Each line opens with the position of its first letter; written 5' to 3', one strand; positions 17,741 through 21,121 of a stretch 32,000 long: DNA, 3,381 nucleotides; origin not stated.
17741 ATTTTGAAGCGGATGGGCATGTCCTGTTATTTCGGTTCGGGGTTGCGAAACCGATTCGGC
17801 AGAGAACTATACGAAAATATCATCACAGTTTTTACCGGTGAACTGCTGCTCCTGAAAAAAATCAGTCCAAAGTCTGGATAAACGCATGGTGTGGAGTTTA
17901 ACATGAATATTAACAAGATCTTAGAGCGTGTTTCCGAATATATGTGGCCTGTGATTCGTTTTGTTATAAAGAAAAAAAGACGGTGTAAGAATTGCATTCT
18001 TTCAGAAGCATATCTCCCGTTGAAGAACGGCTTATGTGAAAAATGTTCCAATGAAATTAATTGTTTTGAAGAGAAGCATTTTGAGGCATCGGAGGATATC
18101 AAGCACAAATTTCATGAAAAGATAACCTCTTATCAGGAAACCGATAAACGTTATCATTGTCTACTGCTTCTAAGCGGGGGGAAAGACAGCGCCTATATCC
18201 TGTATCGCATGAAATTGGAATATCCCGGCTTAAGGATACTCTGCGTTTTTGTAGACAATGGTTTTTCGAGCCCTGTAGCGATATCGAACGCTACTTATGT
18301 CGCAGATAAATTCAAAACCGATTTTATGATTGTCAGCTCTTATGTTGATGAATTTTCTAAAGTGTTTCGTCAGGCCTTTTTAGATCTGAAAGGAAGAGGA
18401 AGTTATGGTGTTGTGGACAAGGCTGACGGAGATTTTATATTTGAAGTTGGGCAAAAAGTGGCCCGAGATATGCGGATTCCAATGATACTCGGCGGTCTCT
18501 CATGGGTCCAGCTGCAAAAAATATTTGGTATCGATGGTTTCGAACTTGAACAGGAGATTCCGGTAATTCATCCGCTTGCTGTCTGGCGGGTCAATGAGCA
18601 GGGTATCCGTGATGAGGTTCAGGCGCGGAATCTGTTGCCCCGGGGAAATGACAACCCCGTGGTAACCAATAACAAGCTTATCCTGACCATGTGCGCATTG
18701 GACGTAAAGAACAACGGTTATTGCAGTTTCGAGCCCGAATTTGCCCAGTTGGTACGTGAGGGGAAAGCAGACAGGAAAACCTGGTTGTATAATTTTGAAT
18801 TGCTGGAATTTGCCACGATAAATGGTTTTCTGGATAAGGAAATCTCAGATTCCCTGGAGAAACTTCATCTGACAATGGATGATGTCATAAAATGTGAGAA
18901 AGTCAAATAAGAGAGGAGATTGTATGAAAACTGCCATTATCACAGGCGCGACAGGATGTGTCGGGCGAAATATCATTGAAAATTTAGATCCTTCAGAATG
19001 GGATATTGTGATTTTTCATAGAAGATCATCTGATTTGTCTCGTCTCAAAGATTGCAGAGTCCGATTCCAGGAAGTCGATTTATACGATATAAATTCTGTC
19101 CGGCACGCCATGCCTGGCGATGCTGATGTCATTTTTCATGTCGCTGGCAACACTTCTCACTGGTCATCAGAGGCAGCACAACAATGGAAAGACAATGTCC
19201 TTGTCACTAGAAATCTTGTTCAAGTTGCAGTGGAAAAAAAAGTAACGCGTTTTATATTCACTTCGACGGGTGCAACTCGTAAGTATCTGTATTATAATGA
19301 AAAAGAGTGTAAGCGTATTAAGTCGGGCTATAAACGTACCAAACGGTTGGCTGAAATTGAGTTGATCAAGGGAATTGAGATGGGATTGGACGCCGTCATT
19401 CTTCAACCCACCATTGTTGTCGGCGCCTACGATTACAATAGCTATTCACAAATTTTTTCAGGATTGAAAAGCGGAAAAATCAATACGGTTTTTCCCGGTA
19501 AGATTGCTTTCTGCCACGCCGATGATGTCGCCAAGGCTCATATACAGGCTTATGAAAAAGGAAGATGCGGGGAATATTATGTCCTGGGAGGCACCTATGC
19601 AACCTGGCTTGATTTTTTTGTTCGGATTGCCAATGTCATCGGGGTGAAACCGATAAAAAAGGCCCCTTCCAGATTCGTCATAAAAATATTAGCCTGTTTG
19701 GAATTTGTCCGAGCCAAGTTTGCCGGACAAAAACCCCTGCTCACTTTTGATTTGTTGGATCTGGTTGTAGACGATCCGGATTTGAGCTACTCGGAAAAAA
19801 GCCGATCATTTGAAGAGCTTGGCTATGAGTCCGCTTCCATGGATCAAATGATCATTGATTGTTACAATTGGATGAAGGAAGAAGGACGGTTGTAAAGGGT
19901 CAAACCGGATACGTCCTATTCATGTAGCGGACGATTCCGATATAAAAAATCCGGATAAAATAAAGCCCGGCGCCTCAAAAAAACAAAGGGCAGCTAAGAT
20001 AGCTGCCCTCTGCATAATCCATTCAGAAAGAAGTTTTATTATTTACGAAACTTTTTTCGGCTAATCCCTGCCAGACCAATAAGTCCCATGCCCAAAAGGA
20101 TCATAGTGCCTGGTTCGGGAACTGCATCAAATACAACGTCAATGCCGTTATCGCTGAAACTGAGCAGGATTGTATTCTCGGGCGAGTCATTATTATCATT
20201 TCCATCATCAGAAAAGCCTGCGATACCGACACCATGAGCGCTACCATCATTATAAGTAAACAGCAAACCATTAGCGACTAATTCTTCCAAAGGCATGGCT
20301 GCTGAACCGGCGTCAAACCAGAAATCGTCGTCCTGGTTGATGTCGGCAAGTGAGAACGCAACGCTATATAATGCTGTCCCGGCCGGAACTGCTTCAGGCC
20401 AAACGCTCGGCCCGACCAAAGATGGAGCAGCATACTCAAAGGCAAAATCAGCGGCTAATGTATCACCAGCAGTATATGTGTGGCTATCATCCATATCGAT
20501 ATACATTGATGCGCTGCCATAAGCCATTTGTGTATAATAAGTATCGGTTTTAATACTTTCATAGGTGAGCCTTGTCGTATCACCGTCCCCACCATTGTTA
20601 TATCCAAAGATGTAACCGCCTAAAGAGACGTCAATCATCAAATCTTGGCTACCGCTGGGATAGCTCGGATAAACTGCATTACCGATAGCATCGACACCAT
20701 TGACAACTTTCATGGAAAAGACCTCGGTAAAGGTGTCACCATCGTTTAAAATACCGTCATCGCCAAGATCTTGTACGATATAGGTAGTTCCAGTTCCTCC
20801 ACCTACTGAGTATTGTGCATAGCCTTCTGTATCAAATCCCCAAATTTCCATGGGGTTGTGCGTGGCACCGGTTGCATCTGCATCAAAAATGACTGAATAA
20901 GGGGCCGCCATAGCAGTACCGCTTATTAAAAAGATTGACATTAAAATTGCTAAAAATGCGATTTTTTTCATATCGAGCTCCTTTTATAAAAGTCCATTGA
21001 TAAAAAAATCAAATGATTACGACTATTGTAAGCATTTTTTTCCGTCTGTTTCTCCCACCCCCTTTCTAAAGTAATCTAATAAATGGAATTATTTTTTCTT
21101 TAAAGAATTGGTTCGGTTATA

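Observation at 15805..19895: Three-gene operon: ThiF-nitroreductase fusion, Zn-ribbon PP-loop ATPase and SDR, with no visible carrier or precursor gene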

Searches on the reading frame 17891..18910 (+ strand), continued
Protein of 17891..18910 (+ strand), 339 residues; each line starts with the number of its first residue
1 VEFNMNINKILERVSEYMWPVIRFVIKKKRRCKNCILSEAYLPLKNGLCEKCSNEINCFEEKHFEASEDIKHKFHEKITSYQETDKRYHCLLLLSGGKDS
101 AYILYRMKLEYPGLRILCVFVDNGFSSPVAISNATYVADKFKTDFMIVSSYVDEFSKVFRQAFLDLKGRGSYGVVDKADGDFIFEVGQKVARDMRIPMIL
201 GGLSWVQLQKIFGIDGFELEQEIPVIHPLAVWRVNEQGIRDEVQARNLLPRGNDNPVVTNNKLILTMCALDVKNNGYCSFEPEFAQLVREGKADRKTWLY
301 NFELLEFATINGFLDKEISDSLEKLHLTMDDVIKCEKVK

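Call 79: find_encoding_contigs(protein=P0255, flank=8000, max_places=2)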
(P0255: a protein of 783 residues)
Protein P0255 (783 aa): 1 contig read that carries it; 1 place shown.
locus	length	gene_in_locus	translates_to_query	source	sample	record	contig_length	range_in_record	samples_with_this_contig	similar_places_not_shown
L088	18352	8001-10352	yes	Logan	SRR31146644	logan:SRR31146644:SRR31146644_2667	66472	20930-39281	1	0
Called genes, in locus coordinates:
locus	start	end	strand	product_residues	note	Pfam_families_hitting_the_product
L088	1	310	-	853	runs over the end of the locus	-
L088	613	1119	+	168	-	PF00710:Asparaginase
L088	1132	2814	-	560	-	PF00749:tRNA-synt_1c, PF03950:tRNA-synt_1c_C, PF20974:tRNA-synt_1c_C2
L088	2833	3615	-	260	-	-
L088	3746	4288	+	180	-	PF01814:Hemerythrin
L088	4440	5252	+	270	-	-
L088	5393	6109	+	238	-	PF00106:adh_short, PF08659:KR, PF13561:adh_short_C2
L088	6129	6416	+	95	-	PF03992:ABM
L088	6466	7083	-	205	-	PF02798:GST_N, PF13417:GST_N_3, PF13409:GST_N_2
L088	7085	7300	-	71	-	-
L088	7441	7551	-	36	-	-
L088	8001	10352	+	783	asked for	PF01370:Epimerase, PF07993:NAD_binding_4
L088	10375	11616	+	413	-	PF01381:HTH_3 (faint), PF13181:TPR_8 (faint), PF07719:TPR_2 (faint), PF13374:TPR_10 (faint), PF13424:TPR_12 (weak), PF17874:TPR_MalT (weak), PF13424:TPR_12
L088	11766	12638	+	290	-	PF13424:TPR_12 (faint), PF07719:TPR_2 (faint), PF13374:TPR_10 (faint), PF13428:TPR_14 (faint), PF00515:TPR_1 (faint)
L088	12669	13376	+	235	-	PF01209:Ubie_methyltran, PF13489:Methyltransf_23, PF05175:MTS, PF13679:Methyltransf_32 (weak), PF13847:Methyltransf_31, PF08241:Methyltransf_11, PF08242:Methyltransf_12, PF13649:Methyltransf_25, +1 more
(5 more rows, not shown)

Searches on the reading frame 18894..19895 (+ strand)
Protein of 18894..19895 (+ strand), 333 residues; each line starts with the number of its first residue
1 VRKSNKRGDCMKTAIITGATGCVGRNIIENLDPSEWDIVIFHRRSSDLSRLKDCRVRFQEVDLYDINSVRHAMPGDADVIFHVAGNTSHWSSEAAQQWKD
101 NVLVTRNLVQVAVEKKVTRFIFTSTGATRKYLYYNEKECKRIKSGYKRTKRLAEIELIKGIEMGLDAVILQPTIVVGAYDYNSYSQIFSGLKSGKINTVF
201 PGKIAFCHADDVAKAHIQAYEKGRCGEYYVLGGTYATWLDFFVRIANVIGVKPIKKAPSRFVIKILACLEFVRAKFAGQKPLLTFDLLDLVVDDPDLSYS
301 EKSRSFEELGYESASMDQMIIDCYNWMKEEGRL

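Call 3: search_protein_families(library=pfam, proteins=[window:18894-19895:+], max_evalue=0.01)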
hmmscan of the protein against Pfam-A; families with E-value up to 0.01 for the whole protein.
window:18894-19895:+ (333 aa): 9 families
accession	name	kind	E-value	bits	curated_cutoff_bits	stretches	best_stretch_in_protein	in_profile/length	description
PF01370.27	Epimerase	-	1.7e-28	100.1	20.9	1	15-232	2-240/240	NAD dependent epimerase/dehydratase family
PF01073.25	3Beta_HSD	-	5.6e-15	55.5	22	1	15-220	1-229/280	3-beta hydroxysteroid dehydrogenase/isomerase family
PF13460.12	NAD_binding_10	-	5.4e-14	52.9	27.2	1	18-174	1-145/184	NAD(P)H-binding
PF07993.18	NAD_binding_4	-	1.1e-12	48.1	20.1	1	76-202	88-241/258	Male sterility protein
PF04321.23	RmlD_sub_bind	-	1.3e-10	41.3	27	1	14-253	3-235/287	RmlD substrate binding domain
PF05368.20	NmrA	-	1.8e-08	34.8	27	1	12-129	3-111/298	NmrA-like family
PF02719.21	Polysacc_synt_2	-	9.6e-08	32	20.2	1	15-125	2-128/293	Polysaccharide biosynthesis protein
PF16363.11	GDP_Man_Dehyd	-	4e-07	30.3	27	1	15-155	1-162/332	GDP-mannose 4,6 dehydratase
PF03435.24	Sacchrp_dh_NADP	-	0.0035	18.1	25.1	1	15-90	2-82/129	Saccharopine dehydrogenase NADP binding domain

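Call 4: search_protein_families(library=ncbifam, proteins=[window:18894-19895:+], max_evalue=0.01)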
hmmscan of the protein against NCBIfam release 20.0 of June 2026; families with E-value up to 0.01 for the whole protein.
window:18894-19895:+ (333 aa): 35 families (the best 25 are shown)
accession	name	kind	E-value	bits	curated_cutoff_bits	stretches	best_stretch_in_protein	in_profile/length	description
TIGR03466.1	HpnA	hypoth_equivalog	4.8e-47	160.4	367.65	1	13-332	2-326/327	hopanoid-associated sugar epimerase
NF052578.1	StrlDmthSdmBMthl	equivalog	2.6e-32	112.9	600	1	13-331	2-326/328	sterol demethylase protein SdmB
NF042422.1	oxyalk_red_OleD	equivalog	1.4e-19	70.6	580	1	15-225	4-220/329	2-alkyl-3-oxoalkanoate reductase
NF042423.1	oxyalk_red_Shew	equivalog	1e-18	67.5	580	1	11-222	8-223/331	2-alkyl-3-oxoalkanoate reductase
TIGR01179.1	galE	equivalog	1.2e-14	53.9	262.3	1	15-179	3-180/332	UDP-glucose 4-epimerase GalE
TIGR01746.1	Thioester-redct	subfamily_domain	1e-12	48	213.35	1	73-180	85-200/371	thioester reductase domain-containing protein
NF041293.1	G6PDh_Azf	equivalog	1.8e-09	37.4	400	1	13-127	4-117/252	NAD-dependent glucose-6-phosphate dehydrogenase Azf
NF006073.0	PRK08219.1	equivalog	3.5e-09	36.7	218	1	11-110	3-105/227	SDR family oxidoreductase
TIGR02197.1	heptose_epim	equivalog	1e-08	34.7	274.6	1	15-128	2-117/316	ADP-glyceromanno-heptose 6-epimerase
NF004520.0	PRK05865.1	equivalog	1.4e-07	29.8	1509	1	15-220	4-171/854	sugar epimerase family protein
TIGR04180.1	EDH_00030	hypoth_equivalog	4.1e-07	29.4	475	1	15-152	2-151/297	NAD-dependent 4,6-dehydratase LegB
TIGR01777.1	yfcH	hypoth_equivalog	6.6e-07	29.2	207.35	1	15-138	2-123/292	TIGR01777 family oxidoreductase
TIGR01181.1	dTDP_gluc_dehyt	equivalog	6.9e-07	28.6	365.1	1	15-245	3-257/321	dTDP-glucose 4,6-dehydratase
NF043036.1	ErythonDh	equivalog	1.3e-06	27.8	325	1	15-127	4-127/321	D-erythronate dehydrogenase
NF005539.0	PRK07201.1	equivalog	1.7e-06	27.1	549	1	15-178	4-180/657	SDR family oxidoreductase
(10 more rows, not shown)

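Call 58: search_solved_structures(query=window:18924-19892:+, max_evalue=0.00001, show_alignments=1)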
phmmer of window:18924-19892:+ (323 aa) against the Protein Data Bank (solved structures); distinct sequences matched with E-value up to 0.00001: 8.
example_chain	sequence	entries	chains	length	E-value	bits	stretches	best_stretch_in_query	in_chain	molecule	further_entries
3wj7_A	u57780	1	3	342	1.2e-27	100.1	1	4-323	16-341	Putative oxidoreductase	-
2x4g_A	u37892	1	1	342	4.2e-17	65.4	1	6-321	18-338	NUCLEOSIDE-DIPHOSPHATE-SUGAR EPIMERASE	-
4r1s_A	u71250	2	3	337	3.9e-08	35.9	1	45-219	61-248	cinnamoyl CoA reductase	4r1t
4zrm_A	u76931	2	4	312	1.3e-07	34.2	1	4-272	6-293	UDP-glucose 4-epimerase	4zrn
4r1u_A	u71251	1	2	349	2.2e-07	33.4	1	38-220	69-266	Cinnamoyl CoA reductase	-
3m2p_A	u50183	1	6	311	5.5e-07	32.1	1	5-238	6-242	UDP-N-acetylglucosamine 4-epimerase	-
4j2o_A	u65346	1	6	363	4.6e-06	29.1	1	2-117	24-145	UDP-N-acetylglucosamine 4,6-dehydratase/5-epimerase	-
3ehe_A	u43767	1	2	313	9.8e-06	28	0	3-117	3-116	UDP-glucose 4-epimerase (GalE-1)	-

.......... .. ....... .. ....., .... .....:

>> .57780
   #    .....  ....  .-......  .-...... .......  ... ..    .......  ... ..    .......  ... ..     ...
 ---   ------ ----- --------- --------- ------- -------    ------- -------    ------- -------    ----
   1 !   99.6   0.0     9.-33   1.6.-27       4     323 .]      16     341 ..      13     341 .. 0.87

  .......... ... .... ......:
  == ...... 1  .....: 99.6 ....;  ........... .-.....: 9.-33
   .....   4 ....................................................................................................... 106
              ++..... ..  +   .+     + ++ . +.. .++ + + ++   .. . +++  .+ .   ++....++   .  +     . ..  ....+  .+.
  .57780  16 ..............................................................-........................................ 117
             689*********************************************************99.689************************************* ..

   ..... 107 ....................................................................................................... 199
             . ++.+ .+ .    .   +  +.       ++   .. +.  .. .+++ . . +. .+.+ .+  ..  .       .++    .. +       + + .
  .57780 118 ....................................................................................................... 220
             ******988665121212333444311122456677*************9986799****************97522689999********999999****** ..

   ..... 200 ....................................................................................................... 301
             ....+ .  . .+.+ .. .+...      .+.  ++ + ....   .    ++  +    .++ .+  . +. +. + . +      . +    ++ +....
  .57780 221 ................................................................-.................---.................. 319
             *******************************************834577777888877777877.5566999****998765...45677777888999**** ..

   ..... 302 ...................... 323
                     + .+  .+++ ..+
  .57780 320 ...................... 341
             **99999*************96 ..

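Call 65: search_protein_families(library=padloc, proteins=[window:18924-19892:+], max_evalue=0.001)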
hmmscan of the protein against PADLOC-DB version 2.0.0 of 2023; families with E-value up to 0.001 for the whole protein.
window:18924-19892:+ (323 aa): 0 families

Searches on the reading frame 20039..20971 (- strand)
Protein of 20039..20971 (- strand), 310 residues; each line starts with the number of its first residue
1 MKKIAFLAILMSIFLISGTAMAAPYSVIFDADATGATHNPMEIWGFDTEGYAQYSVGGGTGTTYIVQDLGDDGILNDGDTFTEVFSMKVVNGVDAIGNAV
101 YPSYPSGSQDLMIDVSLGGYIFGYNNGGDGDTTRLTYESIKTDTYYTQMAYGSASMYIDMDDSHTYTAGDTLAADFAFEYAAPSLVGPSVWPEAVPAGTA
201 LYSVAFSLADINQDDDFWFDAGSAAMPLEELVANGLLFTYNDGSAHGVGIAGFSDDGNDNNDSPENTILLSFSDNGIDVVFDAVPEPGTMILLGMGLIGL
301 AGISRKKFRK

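Call 3: search_protein_families(library=pfam, proteins=[window:20039-20971:-], max_evalue=0.01)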
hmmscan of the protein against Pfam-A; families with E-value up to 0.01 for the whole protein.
window:20039-20971:- (310 aa): 1 family
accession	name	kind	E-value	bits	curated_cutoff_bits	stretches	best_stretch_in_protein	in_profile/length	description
PF07589.16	PEP-CTERM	-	3.5e-07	30.5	20.7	1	283-306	1-24/24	PEP-CTERM motif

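Call 4: search_protein_families(library=ncbifam, proteins=[window:20039-20971:-], max_evalue=0.01)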
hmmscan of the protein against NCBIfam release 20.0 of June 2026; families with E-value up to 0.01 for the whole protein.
window:20039-20971:- (310 aa): 10 families
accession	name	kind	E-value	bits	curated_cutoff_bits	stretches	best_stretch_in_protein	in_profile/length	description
NF033554.9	floc_PepA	equivalog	8.1e-12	45.5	80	1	4-307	2-260/261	flocculation-associated PEP-CTERM protein PepA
NF038125.1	PEP_CTERM_THxN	subfamily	4e-07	29.9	85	1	282-307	222-246/246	THxN family PEP-CTERM protein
TIGR02595.1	PEP_CTERM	domain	4.4e-05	24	16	1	284-307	1-23/24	PEP-CTERM sorting domain-containing protein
NF038129.1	PEP_NF038129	equivalog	0.00014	21.7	65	1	279-306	166-193/194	NF038129 family PEP-CTERM protein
NF038120.1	PEP_CTERM_QFxxD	subfamily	0.00018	21.5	80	1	276-305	184-214/215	NF038120 family PEP-CTERM protein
NF041538.1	PEP_EDSA_1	subfamily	0.00018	21.3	100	1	281-307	282-307/307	EDSAP-1 family PEP-CTERM protein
NF038126.1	PEP_CTERM_FxDxF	subfamily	0.00035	20.8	50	1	163-301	38-161/165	FxDxF family PEP-CTERM protein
NF038118.1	PEP_CTERM_CCXG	equivalog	0.0011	18.7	90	1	271-307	165-199/199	CCXG family PEP-CTERM protein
NF038124.1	PEP_CTERM_TLD_A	exception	0.0035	17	100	0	278-305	209-232/235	PEP_CTERM-anchored TLD domain-containing protein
NF041927.1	Xrt_dep_XDP1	equivalog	0.0047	16.9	125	1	283-307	218-242/242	exosortase-dependent surface protein XDP1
